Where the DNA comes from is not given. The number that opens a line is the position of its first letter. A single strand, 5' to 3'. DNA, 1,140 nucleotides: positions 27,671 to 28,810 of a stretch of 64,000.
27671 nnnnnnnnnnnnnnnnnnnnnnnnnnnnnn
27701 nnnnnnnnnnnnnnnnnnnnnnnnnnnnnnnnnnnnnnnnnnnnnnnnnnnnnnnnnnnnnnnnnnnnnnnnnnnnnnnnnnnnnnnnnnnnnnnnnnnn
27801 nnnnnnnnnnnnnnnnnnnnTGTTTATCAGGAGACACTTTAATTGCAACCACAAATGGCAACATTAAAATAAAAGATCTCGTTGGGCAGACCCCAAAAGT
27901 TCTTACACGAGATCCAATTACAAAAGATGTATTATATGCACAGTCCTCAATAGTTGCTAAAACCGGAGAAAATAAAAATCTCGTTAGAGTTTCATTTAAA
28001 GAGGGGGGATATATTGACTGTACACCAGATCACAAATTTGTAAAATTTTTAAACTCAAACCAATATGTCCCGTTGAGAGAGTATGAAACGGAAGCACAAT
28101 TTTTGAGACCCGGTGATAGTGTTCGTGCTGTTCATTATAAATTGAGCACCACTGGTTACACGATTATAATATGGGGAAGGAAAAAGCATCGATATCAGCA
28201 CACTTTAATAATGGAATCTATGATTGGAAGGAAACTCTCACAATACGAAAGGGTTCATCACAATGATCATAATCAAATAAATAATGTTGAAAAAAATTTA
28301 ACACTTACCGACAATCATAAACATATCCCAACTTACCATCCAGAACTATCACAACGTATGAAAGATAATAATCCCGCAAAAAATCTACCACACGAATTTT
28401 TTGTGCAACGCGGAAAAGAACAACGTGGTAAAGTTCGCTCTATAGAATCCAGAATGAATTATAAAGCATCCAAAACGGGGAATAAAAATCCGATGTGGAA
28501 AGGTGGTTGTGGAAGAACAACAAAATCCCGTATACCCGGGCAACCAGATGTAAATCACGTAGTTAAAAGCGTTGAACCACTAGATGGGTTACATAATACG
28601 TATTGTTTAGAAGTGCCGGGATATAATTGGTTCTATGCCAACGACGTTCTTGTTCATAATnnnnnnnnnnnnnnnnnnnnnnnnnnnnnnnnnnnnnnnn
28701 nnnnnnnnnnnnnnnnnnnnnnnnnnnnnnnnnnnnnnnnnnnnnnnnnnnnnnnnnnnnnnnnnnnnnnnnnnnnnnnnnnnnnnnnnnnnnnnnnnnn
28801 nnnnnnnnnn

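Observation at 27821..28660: HNH-type intein sits inside the CxxxCxxC iron-sulfur motif of a B12-radical-SAM enzyme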

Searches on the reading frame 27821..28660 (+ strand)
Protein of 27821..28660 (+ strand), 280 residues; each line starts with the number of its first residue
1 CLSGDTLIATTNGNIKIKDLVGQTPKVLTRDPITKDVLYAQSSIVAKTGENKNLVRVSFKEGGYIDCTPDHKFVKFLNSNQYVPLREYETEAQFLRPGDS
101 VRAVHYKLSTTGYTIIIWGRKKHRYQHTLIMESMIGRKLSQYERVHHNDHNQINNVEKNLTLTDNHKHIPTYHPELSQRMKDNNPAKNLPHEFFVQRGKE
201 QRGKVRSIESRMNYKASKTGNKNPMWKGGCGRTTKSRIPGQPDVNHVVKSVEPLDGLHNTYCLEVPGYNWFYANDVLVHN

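Call 3: search_protein_families(library=pfam, proteins=[window:27821-28660:+], max_evalue=0.01)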
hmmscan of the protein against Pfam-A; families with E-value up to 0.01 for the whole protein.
window:27821-28660:+ (280 aa): 1 family
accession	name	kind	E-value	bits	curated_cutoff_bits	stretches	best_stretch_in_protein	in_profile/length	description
PF14890.11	Intein_splicing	-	9.8e-13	48.6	35.8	1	14-280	9-155/155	Intein splicing domain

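Call 4: search_protein_families(library=ncbifam, proteins=[window:27821-28660:+], max_evalue=0.01)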
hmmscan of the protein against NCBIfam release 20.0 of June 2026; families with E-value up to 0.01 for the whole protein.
window:27821-28660:+ (280 aa): 4 families
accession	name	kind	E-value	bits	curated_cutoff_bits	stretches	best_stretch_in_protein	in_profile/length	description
NF052663.1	RtcB_rel_intein2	exception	2.4e-20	72.9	1050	1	1-280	78-310/626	intein-containing RctB family protein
TIGR01445.1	intein_Nterm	domain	7.7e-11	42.8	24.5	1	1-74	1-82/83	intein N-terminal splicing region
NF005852.0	PRK07773.1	equivalog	2.9e-05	22.6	780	1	1-76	398-475/886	replicative DNA helicase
TIGR01443.1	intein_Cterm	domain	0.00087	19.5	15.6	1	260-280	2-23/24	intein C-terminal splicing region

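Call 13: find_homologous_proteins(query=window:27821-28660:+)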
Query window:27821-28660:+ (280 aa): 5 proteins with E <= 0.001 among 192 candidates.
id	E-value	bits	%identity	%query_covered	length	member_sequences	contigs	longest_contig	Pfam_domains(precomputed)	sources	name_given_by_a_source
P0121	7.0e-82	293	53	100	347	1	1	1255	PF14890.12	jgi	-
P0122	1.2e-52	197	42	100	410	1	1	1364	PF13392.13,PF14890.12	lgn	-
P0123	2.8e-31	127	59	36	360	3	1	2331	PF04055.28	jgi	jgi:hypothetical protein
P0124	2.8e-17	81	74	22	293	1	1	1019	PF02310.25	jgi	jgi:radical SAM superfamily enzyme YgiQ (UPF0313 family)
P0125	3.0e-17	81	63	26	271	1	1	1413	PF02310.25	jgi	jgi:hypothetical protein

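Call 23: search_solved_structures(query=window:27821-28660:+, max_evalue=1, show_alignments=2)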
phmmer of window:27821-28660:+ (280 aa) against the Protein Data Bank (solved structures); distinct sequences matched with E-value up to 1: 9.
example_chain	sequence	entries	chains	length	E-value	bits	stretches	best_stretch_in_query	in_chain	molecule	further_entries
6frg_A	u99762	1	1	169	0.014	18.3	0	2-75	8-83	Replicative DNA helicase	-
6frh_A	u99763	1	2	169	0.014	18.3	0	2-75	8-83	Replicative DNA helicase,Replicative DNA helicase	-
6riz_A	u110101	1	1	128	0.044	16.6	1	250-280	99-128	gp41-1 intein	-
1mi8_A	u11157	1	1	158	0.046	16.6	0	2-75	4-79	DnaB intein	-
4o1r_A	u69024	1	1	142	0.092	15.6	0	2-81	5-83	Replicative DNA helicase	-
6fre_A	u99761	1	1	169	0.2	14.5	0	255-279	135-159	Replicative DNA helicase,Replicative DNA helicase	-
6rpp_A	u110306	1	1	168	0.64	12.8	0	252-279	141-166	Cell division control protein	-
7cfv_A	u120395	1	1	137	0.73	12.6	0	198-280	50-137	Spl DnaX mini-intein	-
6qaz_A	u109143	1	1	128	0.97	12.2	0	251-280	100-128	cyanophage-like gp41-1 intein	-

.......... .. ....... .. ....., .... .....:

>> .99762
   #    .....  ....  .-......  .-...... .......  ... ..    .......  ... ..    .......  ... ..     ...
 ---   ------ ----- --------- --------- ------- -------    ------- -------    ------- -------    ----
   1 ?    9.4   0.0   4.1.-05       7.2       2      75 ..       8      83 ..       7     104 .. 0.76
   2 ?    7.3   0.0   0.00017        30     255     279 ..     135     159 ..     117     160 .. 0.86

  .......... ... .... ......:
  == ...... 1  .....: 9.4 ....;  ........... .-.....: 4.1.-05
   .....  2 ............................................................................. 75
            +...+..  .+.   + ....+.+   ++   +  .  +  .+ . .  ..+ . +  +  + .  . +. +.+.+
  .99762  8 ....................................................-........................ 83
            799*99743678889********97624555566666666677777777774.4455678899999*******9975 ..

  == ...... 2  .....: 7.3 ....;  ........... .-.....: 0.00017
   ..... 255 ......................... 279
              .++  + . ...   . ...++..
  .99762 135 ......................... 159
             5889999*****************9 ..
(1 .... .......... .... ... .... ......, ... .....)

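Call 25: search_protein_families(library=pfam, proteins=[P0122, P0121, P0123, P0125], max_evalue=10)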
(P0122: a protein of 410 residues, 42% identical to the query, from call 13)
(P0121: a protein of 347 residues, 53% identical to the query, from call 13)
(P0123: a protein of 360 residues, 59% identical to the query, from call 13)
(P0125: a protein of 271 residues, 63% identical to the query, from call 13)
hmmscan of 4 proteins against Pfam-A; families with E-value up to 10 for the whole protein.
P0122 (410 aa): 4 families
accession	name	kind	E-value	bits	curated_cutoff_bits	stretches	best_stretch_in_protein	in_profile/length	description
PF14890.11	Intein_splicing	-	9.3e-12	45.5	35.8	1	95-359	10-155/155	Intein splicing domain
PF13392.12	HNH_3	-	1.3e-09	38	24.8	1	209-247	3-40/46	HNH endonuclease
PF14727.13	PHTB1_N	-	0.097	12.7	28.6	1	259-308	214-263/361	PTHB1 N-terminal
PF12674.12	Zn_ribbon_2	-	0.16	13.1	22.5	1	360-390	28-59/81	Putative zinc ribbon domain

P0121 (347 aa): 4 families
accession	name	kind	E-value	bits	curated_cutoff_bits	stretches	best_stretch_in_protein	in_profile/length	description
PF14890.11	Intein_splicing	-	1.1e-15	58.2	35.8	1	53-317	10-155/155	Intein splicing domain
PF13392.12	HNH_3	-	1.2e-05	25.2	24.8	1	166-203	4-40/46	HNH endonuclease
PF07460.16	NUMOD3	-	0.0067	16.8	20.4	2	242-265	1-24/37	NUMOD3 motif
PF01079.26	Hint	-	0.072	13.1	29.7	1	38-151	12-125/213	Hint module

P0123 (360 aa): 2 families
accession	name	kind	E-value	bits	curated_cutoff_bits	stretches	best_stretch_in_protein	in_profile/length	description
PF04055.27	Radical_SAM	-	2.1e-11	44.7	29.5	1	104-259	9-152/166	Radical SAM superfamily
PF14890.11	Intein_splicing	-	0.017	15.3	35.8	1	69-105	119-155/155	Intein splicing domain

P0125 (271 aa): 2 families
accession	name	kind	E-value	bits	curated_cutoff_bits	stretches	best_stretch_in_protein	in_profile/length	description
PF02310.24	B12-binding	-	4.2e-09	36.7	32.1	1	26-121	19-120/121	B12 binding domain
PF14890.11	Intein_splicing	-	3.1e-05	24.3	35.8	1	209-269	8-69/155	Intein splicing domain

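Call 31: search_protein_representatives(protein=window:27821-28660:+)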
Query: 280 residues. Proteins with E-value up to 0.001 (for the whole library): 2108; up to 1e-10: 265; up to 1e-30: 89. The best 150 are listed.
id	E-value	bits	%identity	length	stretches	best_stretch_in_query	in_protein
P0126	1.3e-114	398.9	66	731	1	1-280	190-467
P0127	3.5e-109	381.2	64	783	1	1-280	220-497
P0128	4.6e-104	364.4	65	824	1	1-280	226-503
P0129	3.1e-86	305.9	55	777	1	1-280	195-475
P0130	7.1e-86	304.7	53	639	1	1-280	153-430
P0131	8.2e-84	297.9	52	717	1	1-280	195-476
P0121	2.2e-82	293.2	54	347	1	1-280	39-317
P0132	3.0e-82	292.8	52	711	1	1-280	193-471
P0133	6.4e-81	288.4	52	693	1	1-280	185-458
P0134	4.6e-77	275.8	50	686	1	1-280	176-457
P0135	4.3e-76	272.6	51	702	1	1-280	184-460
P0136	3.2e-69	250.1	47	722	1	1-280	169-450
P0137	3.3e-67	243.5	49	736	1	1-280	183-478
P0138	1.4e-66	241.4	49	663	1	1-280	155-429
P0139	1.9e-66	241.0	46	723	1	1-280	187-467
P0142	6.4e-65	235.9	45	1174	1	1-280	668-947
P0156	1.9e-59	218.0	43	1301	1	1-280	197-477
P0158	9.5e-59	215.7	46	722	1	1-280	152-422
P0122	3.9e-53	197.3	43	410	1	1-280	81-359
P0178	6.7e-52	193.2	45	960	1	1-280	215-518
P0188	1.5e-46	175.6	44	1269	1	1-280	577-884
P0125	9.6e-18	81.2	63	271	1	1-73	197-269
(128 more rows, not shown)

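Call 36: search_protein_families(library=pfam, alignment_id=A3, max_evalue=0.001)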
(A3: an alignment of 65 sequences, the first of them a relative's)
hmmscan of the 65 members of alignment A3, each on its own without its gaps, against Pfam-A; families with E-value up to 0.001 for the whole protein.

A. member 1, P0126 (731 aa): 5 families
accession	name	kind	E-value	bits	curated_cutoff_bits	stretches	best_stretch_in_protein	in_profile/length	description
PF02310.24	B12-binding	-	3e-17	63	32.1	1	10-128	4-120/121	B12 binding domain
PF04055.27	Radical_SAM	-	1.7e-16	61.2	29.5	1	466-622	9-166/166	Radical SAM superfamily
PF14890.11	Intein_splicing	-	1.7e-14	54.3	35.8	1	202-467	8-155/155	Intein splicing domain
PF13392.12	HNH_3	-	1.1e-05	25.4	24.8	1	317-355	4-41/46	HNH endonuclease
PF13403.11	Hint_2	-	0.00014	22.7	28.4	1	189-293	1-115/147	Hint domain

B. families by the number of members that match (of 65 scanned): 9 families
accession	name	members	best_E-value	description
PF14890.11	Intein_splicing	65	1.7e-19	Intein splicing domain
PF04055.27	Radical_SAM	62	2.5e-26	Radical SAM superfamily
PF02310.24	B12-binding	58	4.2e-24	B12 binding domain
PF13392.12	HNH_3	47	6.2e-11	HNH endonuclease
PF07460.16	NUMOD3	3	3.8e-09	NUMOD3 motif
PF19864.5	Radical_SAM_N2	2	0.00013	Radical SAM proteins, N-terminal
PF13403.11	Hint_2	2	0.00014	Hint domain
PF01079.26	Hint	2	0.00042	Hint module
PF13186.11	SPASM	1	1.3e-09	Iron-sulfur cluster-binding domain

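Call 45: find_related_loci(query=A4, collection=genome_contigs, flank=1500)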
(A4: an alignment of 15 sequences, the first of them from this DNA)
Query A4 (280 aa) in genome_contigs; peptide patterns used: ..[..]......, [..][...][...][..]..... (x = any residue, [..] = any of these).
54 stretches matched a pattern; 10 encode a relative of the query (tblastn E <= 1e-3); 10 distinct loci.
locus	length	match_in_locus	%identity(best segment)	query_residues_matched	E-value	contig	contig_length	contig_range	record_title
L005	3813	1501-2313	44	1-280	5e-67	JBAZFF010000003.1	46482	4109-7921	MAG: Candidatus Paceibacterota bacterium isolate SO_2017_LW3_143 NODE_1698_length_46482_cov_3.598123_LW162_2017, whole g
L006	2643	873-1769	40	1-280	1e-58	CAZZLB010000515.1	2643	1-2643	MAG TPA_asm: uncultured Rhodoferax sp. isolate SRP124364_co1_277 genome assembly, contig: NODE_53669_length_2643_cov_28.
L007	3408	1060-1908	39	1-280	2e-56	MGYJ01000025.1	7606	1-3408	MAG: Gammaproteobacteria bacterium RIFCSPHIGHO2_12_FULL_63_22 rifcsphigho2_12_scaffold_19079, whole genome shotgun seque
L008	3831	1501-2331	30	1-280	2e-26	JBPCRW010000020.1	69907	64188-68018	MAG: Pyrinomonadaceae bacterium isolate TH_ant_mag_244 k127_6281971, whole genome shotgun sequence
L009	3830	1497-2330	30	1-280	9e-26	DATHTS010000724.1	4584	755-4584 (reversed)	MAG TPA_asm: Pyrinomonadaceae bacterium isolate SMAG_U16086 k141_1936048, whole genome shotgun sequence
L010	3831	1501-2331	30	1-280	2e-25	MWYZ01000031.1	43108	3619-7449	MAG: Acidobacteria bacterium 28-1 NODE_36_length_43108_cov_34.5565_ID_1832, whole genome shotgun sequence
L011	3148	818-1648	30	1-280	2e-25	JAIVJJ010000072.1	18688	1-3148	MAG: Acidobacteria bacterium isolate MAG47 MTG47_6807, whole genome shotgun sequence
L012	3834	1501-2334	29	1-280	1e-24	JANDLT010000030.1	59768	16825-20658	MAG: Pyrinomonadaceae bacterium MAG19_C2-C3 MAG19_29, whole genome shotgun sequence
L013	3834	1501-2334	30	1-280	1e-24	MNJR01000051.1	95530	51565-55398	MAG: Acidobacteria bacterium 13_1_20CM_3_53_8 13_1_20cm_3_scaffold_56, whole genome shotgun sequence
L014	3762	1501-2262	36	1-101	6e-9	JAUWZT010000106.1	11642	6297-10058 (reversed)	MAG: Promethearchaeota archaeon isolate CSMAG_2743 CSMAG_2743_k141_406910_length_11642_cov_9.0000, whole genome shotgun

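Call 46: find_related_loci(query=A4, collection=viral_contigs, flank=1500)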
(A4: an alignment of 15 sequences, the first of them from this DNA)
Query A4 (280 aa) in viral_contigs; peptide patterns used: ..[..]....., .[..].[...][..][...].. (x = any residue, [..] = any of these).
78 stretches matched a pattern; 29 encode a relative of the query (tblastn E <= 1e-3); 27 distinct loci.
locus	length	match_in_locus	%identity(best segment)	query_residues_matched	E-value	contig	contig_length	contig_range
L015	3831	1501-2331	51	1-280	4e-86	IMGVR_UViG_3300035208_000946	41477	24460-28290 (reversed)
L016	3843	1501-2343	47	1-280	5e-80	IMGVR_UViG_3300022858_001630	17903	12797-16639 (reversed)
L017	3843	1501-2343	47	1-280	5e-80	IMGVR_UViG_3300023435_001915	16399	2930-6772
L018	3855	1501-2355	45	1-280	2e-71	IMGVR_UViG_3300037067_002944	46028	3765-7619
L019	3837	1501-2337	44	1-280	1e-70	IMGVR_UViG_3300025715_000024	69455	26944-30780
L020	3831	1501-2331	49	1-280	7e-85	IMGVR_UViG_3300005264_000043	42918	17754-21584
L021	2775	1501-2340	45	1-280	2e-67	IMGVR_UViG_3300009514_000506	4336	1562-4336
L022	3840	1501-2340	44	1-280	7e-67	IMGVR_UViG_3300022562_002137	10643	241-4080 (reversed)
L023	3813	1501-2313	44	1-280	2e-66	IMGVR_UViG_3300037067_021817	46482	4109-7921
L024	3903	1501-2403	44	1-280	7e-65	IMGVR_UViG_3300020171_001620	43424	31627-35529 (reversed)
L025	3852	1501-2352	42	1-280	1e-64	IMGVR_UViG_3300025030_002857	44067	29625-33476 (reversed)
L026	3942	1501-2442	40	1-280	9e-62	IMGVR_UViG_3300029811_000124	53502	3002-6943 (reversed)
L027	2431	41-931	41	1-280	4e-61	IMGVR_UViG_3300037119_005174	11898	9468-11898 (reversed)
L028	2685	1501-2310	40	1-280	9e-59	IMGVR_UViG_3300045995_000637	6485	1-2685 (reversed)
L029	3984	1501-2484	39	1-280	2e-58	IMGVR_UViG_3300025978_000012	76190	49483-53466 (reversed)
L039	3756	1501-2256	33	2-280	2e-34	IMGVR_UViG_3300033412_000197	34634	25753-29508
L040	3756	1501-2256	33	2-280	2e-34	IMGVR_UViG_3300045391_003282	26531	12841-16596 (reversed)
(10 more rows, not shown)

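Call 49: search_solved_structures(query=A4, max_evalue=1, show_alignments=0)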
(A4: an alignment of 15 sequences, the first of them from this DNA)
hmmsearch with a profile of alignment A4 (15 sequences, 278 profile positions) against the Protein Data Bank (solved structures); distinct sequences matched with E-value up to 1: 37.
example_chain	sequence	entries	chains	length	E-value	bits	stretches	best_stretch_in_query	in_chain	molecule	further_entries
2lqm_A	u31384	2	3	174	8.2e-08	35.3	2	24-89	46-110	Pho radA intein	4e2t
4e2u_A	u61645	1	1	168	1.7e-07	34.3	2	24-89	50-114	Pho radA intein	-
8ubs_A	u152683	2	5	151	1.8e-07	34.2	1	8-78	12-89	NrdJ-1 | Nrdj-1 intein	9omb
4o1r_A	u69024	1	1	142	2.9e-07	33.5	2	2-77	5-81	Replicative DNA helicase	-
1mi8_A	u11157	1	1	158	7.7e-07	32.1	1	2-77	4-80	DnaB intein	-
2lcj_A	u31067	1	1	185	8.8e-07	31.9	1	23-92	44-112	Pab polC intein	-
6frg_A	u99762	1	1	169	1e-06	31.7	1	2-77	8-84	Replicative DNA helicase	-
6frh_A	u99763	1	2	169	1e-06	31.7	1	2-77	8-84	Replicative DNA helicase,Replicative DNA helicase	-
5bkh_A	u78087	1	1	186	8.7e-06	28.7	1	24-150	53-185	DNA polymerase II large subunit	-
6rpp_A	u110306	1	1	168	1.2e-05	28.2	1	25-104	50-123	Cell division control protein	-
6fre_A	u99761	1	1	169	1.9e-05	27.6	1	2-76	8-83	Replicative DNA helicase,Replicative DNA helicase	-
7oec_A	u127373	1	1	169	0.00015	24.7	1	24-91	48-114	DNA polymerase II large subunit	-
4qfq_A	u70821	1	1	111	0.00034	23.5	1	1-78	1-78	DNA polymerase III, alpha subunit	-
4lx3_A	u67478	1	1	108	0.00037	23.3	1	1-77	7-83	DNA polymerase III, alpha subunit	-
7cfv_A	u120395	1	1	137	0.0006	22.6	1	201-278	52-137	Spl DnaX mini-intein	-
1u3e_M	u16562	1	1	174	0.047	16.4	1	119-169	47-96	HNH homing endonuclease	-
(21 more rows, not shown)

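Call 56: predict_structure(alignment_id=A4)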
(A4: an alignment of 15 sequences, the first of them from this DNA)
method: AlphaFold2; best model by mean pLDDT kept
length: 280 residues; sequences in the alignment: 15
mean_pLDDT: 87.3   pTM: 0.74
mean pLDDT of the five models: 87.3, 87.1, 86.8, 85.4, 84.5
residues with pLDDT >= 90: 170; 70-90: 83; 50-70: 15; < 50: 12
segments of 3 or more residues with pLDDT < 50: 230-241
pLDDT, mean of each block of 10 residues (from residue 1): 96 96 96 93 91 95 94 84 80 95 93 90 93 95 92 94 88 86 81 87 78 80 63 43 79 93 94 96
secondary structure, 60 per line:
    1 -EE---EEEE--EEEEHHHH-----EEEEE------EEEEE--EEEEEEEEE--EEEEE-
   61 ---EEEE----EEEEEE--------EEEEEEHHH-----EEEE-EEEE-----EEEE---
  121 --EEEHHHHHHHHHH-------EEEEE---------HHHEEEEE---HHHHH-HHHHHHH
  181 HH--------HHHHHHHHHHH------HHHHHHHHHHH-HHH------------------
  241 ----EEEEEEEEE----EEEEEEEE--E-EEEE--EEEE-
elements in order: E7-10 E13-16 H17-20 E26-30 E37-41 E44-52 E55-59 E64-67 E72-77 E86-91 E100-103 E105-108 E114-117 E123-125 H126-135 E143-147 E160-164 H168-172 H174-182 H191-201 H208-218 E245-253 E258-265 E270-273 E276-279
